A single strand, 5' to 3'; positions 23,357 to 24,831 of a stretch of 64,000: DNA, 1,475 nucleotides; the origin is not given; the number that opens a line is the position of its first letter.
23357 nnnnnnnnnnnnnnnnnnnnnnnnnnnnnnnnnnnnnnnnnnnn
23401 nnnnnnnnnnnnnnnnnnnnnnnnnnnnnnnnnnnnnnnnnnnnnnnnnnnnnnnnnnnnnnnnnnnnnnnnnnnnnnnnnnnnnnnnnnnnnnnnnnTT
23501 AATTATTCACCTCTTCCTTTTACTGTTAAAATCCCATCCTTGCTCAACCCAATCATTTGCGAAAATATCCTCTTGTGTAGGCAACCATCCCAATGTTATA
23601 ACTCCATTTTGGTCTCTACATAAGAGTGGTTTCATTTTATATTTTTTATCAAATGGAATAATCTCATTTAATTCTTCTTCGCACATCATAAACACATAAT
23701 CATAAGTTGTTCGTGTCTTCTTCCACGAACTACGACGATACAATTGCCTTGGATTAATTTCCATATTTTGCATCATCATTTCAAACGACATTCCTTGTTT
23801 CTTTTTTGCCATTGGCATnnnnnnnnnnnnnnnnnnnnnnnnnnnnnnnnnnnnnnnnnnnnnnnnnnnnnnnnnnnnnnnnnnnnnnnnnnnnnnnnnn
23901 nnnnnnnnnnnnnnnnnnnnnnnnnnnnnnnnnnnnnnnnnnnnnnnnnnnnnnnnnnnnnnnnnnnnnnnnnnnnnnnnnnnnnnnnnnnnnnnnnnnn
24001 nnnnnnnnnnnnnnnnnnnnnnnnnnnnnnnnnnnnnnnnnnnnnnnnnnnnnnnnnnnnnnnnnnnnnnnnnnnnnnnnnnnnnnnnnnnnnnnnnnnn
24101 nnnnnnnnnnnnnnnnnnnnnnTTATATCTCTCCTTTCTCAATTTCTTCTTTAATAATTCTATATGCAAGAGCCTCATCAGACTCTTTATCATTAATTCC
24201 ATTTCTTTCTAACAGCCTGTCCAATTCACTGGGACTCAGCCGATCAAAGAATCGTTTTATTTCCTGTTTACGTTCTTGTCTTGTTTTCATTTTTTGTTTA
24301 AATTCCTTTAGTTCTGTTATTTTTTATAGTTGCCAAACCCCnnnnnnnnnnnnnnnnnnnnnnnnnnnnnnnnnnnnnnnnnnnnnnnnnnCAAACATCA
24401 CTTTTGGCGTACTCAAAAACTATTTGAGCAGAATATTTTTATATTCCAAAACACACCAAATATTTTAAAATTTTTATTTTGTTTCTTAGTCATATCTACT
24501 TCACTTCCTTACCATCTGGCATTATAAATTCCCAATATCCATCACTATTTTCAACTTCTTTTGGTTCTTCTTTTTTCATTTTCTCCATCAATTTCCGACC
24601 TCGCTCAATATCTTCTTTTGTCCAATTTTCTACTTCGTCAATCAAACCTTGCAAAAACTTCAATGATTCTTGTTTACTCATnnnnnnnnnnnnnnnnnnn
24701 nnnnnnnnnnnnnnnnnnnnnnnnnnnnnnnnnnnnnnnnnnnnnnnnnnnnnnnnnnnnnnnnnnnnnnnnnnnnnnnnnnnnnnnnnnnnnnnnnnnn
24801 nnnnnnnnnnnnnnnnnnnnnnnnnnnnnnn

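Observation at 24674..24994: Membrane-anchored J-domain protein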

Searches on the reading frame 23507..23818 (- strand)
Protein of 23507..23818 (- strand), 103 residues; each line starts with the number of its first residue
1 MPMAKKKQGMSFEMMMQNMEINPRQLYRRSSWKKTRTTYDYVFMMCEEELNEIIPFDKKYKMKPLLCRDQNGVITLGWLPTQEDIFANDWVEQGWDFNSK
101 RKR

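Call 37: search_protein_families(library=pfam, proteins=[window:23507-23818:-], max_evalue=0.01)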
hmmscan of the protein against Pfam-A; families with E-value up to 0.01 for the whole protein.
window:23507-23818:- (103 aa): 1 family
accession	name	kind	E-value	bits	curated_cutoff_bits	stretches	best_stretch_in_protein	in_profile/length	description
PF11195.14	Tad2-like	-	3.8e-08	34.2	25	1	10-91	1-71/73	Thoeris anti-defense 2-like domain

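Call 38: search_protein_families(library=phrogs, proteins=[window:23507-23818:-], max_evalue=0.001)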
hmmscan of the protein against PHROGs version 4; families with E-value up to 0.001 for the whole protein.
window:23507-23818:- (103 aa): 1 family
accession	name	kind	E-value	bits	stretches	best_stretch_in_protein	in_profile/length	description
phrog_1048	-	unknown function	9.5e-06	26.7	1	3-91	103-192/211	-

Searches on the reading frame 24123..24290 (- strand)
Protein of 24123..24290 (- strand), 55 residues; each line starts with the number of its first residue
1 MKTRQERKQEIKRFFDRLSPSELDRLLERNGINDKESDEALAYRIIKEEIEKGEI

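Call 37: search_protein_families(library=pfam, proteins=[window:24123-24290:-], max_evalue=0.01)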
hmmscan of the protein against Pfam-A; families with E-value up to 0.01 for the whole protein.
window:24123-24290:- (55 aa): 1 family
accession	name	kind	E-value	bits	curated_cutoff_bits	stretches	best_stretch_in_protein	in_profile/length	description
PF21728.3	PADR1_N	-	0.0015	19.3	25.7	1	2-44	9-52/60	PADR1, N-terminal helical domain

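Call 38: search_protein_families(library=phrogs, proteins=[window:24123-24290:-], max_evalue=0.001)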
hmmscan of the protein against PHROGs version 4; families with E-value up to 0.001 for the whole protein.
window:24123-24290:- (55 aa): 0 families

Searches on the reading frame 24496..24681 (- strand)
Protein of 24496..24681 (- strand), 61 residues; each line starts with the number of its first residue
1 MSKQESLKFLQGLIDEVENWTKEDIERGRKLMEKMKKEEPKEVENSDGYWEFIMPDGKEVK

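Call 37: search_protein_families(library=pfam, proteins=[window:24496-24681:-], max_evalue=0.01)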
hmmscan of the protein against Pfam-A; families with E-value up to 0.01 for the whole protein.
window:24496-24681:- (61 aa): 0 families

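Call 38: search_protein_families(library=phrogs, proteins=[window:24496-24681:-], max_evalue=0.001)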
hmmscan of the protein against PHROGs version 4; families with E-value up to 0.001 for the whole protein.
window:24496-24681:- (61 aa): 0 families
